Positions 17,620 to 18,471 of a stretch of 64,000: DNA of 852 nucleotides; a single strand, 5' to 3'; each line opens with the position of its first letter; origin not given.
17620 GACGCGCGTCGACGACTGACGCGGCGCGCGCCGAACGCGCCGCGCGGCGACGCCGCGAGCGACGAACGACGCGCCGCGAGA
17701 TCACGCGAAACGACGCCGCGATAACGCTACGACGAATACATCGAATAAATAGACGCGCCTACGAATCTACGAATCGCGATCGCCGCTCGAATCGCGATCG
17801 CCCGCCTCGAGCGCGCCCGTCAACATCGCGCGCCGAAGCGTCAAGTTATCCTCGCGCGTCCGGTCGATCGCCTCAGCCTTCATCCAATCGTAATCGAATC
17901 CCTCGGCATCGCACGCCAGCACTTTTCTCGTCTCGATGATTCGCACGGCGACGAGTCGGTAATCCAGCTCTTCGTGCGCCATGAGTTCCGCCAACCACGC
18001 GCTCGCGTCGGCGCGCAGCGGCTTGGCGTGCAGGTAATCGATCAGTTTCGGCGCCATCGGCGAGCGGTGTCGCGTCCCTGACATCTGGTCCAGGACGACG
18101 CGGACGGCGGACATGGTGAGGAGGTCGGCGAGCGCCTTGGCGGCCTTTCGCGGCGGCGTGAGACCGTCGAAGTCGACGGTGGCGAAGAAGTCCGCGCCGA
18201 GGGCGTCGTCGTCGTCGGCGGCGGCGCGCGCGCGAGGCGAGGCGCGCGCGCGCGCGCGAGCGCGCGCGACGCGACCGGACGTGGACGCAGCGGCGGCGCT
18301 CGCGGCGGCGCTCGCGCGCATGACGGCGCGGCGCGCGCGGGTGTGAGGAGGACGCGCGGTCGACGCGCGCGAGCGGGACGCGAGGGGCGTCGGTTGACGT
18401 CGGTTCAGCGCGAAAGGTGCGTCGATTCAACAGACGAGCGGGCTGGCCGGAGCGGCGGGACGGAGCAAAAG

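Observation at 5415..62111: At least eight conserved genes are broken by tiny indels or one nonsense codon, several at homopolymers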

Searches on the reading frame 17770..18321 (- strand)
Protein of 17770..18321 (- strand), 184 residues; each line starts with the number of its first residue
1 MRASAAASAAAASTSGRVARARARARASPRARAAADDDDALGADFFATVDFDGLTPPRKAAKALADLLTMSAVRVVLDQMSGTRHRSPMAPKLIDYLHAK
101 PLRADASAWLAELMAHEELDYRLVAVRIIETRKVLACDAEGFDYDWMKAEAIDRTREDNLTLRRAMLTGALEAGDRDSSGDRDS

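Call 43: find_encoding_contigs(protein=window:17770-18321:-, flank=6000, max_places=4)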
Protein window:17770-18321:- (184 aa): 1 contig read that carries it; 1 place shown.
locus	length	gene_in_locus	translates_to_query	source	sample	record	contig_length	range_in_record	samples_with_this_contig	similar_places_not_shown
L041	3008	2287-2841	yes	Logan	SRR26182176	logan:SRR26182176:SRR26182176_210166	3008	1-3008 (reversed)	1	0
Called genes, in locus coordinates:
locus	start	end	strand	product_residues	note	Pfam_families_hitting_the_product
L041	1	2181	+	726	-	?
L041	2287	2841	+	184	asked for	PF02341:RbcX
